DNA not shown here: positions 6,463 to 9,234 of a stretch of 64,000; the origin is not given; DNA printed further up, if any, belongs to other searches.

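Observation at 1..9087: Head-to-tail array of four paralogous secreted HEAT + PQQ-propeller proteins with conserved spacers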

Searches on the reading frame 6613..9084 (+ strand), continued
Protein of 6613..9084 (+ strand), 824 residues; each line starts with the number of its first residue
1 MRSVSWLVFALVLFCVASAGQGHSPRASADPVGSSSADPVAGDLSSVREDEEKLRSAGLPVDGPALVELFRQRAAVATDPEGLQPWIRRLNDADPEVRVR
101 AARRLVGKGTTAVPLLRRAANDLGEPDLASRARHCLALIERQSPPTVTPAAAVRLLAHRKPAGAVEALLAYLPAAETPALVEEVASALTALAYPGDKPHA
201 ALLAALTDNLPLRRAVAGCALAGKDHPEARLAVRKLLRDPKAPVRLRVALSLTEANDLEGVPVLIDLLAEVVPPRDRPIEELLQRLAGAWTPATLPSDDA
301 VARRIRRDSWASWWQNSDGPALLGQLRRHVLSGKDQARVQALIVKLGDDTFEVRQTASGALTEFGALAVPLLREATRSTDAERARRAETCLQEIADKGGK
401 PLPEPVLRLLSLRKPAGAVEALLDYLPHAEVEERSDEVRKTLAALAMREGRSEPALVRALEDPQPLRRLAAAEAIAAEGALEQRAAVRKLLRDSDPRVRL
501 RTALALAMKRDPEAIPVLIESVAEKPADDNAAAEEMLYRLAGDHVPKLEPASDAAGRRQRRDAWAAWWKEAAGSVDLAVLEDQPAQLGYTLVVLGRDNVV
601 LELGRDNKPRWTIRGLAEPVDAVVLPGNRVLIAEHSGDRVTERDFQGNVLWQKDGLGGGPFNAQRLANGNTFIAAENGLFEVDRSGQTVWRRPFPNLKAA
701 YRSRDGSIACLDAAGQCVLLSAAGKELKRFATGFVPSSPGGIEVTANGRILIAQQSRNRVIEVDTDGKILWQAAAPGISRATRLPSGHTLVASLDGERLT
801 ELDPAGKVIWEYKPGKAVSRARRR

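Call 50: search_solved_structures(query=A3, max_evalue=0.01)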
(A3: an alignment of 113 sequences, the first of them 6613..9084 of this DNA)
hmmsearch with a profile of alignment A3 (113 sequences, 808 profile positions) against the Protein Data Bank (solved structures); distinct sequences matched with E-value up to 0.01: 46.
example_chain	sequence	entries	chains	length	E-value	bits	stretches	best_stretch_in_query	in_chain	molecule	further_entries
9sah_A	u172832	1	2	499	2.6e-46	161.2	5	435-527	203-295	E4-NB2 synthetic fusion protein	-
6fsq_A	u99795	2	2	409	2.3e-33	118.3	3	435-526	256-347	alphaRep A3_bGFPD | A3_bGFPD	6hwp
6ft5_A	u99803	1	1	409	5.4e-32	113.8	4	437-527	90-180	alphaRep A3_A3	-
4zv6_A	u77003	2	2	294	2.6e-30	108.2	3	437-526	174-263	AlphaRep-7 | alpha-Rep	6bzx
4xl5_C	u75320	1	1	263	1.2e-27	99.4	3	437-527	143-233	bGFP-A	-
6gwc_C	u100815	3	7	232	1.2e-21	79.6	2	437-526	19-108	iE5 ALPHAREP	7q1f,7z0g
7p0h_A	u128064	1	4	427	8.9e-21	76.7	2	436-526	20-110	Helicobacter pylori ComF fused to an artificial alphaREP crystallization helper (named B2)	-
8aw4_A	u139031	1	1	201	4.5e-20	74.4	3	437-524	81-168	ALPHAREP bB-E3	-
9t1m_A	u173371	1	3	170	2.2e-17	65.5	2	437-526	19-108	Alpha Rep E4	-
9rhz_A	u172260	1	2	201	4.1e-17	64.6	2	437-526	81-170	ALPHAREP bE5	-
3ltj_A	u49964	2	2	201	5.4e-17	64.2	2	437-527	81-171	AlphaRep-4 | bA3-2: binder of A3 protein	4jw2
6gx7_E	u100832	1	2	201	7.4e-17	63.8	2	437-526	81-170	iiiA5 ALPHAREP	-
3ltm_A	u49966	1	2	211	8.5e-17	63.6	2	437-527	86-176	Alpha-Rep4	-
8aw4_B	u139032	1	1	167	2e-15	59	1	430-531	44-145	ALPHAREP bGFPD-YY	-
6gwd_G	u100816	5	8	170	2.1e-15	59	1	435-527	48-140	iiH5 ALPHAREP | iih5 Alpha Repeating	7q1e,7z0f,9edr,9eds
3no2_A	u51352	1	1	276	4.4e-09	38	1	715-798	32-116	uncharacterized protein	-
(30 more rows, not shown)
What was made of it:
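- On HEAT_2 / PBS-type HEAT repeat proteins: AlphaRep hits are in call 50.
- On NHL / YWTD six-bladed propellers: Family-level homology is inconclusive (10-20% identity; TRIM2 profile hit 6e-13, call 50).
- Closest known: PBS-lyase-type HEAT repeat proteins. Same: The profile hits alphaRep structures at 1e-46 to 1e-13 (call 50).
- Closest known: Six-bladed NHL / YWTD / PQQ_2-type beta-propellers. Same: The TRIM2 NHL sequence-profile hit is 6e-13 (call 50).
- The PDB profile search gives alphaRep/PBS-HEAT at 1e-46 and TRIM2 NHL at 6e-13 (call 50).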

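Call 59: find_related_loci(query=window:6613-9084:+, collection=metagenome_contigs, flank=10000)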
Query window:6613-9084:+ (824 aa) in metagenome_contigs; peptide patterns used: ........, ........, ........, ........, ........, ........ (x = any residue, [..] = any of these).
257 stretches matched a pattern; 47 encode a relative of the query (tblastn E <= 1e-3); 43 distinct loci.
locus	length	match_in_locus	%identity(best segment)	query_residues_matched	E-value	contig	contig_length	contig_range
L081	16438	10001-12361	46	40-824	0e+0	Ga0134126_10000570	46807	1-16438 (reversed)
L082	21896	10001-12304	48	48-813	0e+0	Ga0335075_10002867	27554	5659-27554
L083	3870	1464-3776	46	48-818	0e+0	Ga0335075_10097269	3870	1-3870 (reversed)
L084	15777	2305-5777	47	45-815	0e+0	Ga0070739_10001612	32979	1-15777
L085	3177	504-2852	47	43-824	0e+0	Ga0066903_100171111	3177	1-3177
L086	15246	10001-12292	47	49-813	0e+0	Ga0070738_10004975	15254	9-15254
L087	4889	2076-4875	47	46-824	0e+0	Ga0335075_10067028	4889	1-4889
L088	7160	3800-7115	44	47-824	2e-173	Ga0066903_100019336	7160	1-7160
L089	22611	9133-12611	46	48-815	2e-169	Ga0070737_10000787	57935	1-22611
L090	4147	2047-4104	44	50-729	1e-174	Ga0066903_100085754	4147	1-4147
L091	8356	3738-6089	43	44-824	2e-168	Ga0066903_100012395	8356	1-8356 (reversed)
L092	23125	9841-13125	43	49-824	3e-165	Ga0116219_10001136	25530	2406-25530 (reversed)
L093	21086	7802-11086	43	49-824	3e-165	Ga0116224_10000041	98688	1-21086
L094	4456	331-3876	43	50-824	1e-165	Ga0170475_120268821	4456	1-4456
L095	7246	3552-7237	40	50-824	1e-157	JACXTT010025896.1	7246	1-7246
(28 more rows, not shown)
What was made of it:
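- The hosts are free-living soil and peat bacteria (call 59).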

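Call 63: search_protein_families(library=pfam, proteins=[L016:14948-16618:+, L030:13138-17169:+, L055:6053-7840:+, L055:3279-6353:+], max_evalue=0.0001)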
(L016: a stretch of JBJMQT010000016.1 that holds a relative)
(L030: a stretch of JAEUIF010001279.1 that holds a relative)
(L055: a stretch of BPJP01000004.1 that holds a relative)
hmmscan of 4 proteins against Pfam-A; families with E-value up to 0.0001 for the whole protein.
L016:14948-16618:+ (557 aa): 5 families
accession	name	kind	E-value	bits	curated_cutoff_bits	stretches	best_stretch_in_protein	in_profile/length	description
PF13646.12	HEAT_2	-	2e-19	70.1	27.7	1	188-262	3-78/88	HEAT repeats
PF13360.13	PQQ_2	-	6.7e-12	46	27.6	1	457-548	12-102/233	Outer membrane protein assembly factor BamB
PF02985.28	HEAT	-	2e-09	37.3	23.5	0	217-242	2-27/31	HEAT repeat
PF13570.13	Beta-prop_ACSF4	-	5.8e-06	26.4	133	0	360-460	145-247/329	Beta-alanine-activating enzyme, beta-propeller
PF14269.12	Arylsulfotran_2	-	7.6e-06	26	27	0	472-507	264-299/301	Arylsulfotransferase (ASST)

L030:13138-17169:+ (1344 aa): 13 families
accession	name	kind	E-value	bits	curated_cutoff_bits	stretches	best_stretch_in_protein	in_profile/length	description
PF00069.31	Pkinase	-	3.5e-46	158.2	31.7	1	270-519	1-253/263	Protein kinase domain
PF07714.23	PK_Tyr_Ser-Thr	-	2.3e-31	109.5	23.1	1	272-517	3-248/258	Protein tyrosine and serine/threonine kinase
PF13432.12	TPR_16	-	7.4e-19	68.3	32.7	0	1050-1116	3-58/65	Tetratricopeptide repeat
PF13431.12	TPR_17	-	3.6e-17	61.6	24.4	0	835-867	1-33/34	Tetratricopeptide repeat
PF07719.23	TPR_2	-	2.7e-16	58.7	27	0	1005-1035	2-32/34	Tetratricopeptide repeat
PF00515.34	TPR_1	-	1e-12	47.7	27.8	0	973-1003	4-34/34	Tetratricopeptide repeat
PF14559.12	TPR_19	-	1.1e-12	48.6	25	1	825-871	3-49/68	Tetratricopeptide repeat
PF13414.12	TPR_11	-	2.7e-09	37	26.8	0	977-1008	1-32/42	TPR repeat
PF13371.12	TPR_9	-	4.2e-09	36.7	35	1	983-1039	8-64/73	Tetratricopeptide repeat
PF13424.12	TPR_12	-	6.9e-09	36.2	30.1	1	973-1032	6-73/77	Tetratricopeptide repeat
PF13428.12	TPR_14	-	5.3e-08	33.2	23.5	0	1005-1035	2-32/44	Tetratricopeptide repeat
PF12895.13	ANAPC3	-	3.8e-06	27.5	27.2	0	826-873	36-82/82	Anaphase-promoting complex, cyclosome, subunit 3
PF23914.1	TPR_CcmH_CycH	-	3.7e-05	24.1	42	0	906-1001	62-152/158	Cytochrome c-type biogenesis protein H TPR domain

L055:6053-7840:+ (596 aa): 1 family
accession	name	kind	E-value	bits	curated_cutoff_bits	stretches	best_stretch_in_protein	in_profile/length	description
PF07394.17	DUF1501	-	1.7e-123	413.1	27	1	166-584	1-382/390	Protein of unknown function (DUF1501)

L055:3279-6353:+ (1025 aa): 4 families
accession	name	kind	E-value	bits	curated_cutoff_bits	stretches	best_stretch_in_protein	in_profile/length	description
PF07587.16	PSD1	-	1.5e-82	277.2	28.5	1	695-957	1-243/244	Protein of unknown function (DUF1553)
PF07583.16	PSCyt2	-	2.9e-82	276.1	29.8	1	314-527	1-206/209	Protein of unknown function (DUF1549)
PF07635.16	PSCyt1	-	4.8e-13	49.9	22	1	193-246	1-57/59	Planctomycete cytochrome C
PF13442.11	Cytochrome_CBB3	-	7.1e-05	23.5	27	0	186-265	7-68/68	Cytochrome C oxidase, cbb3-type, subunit III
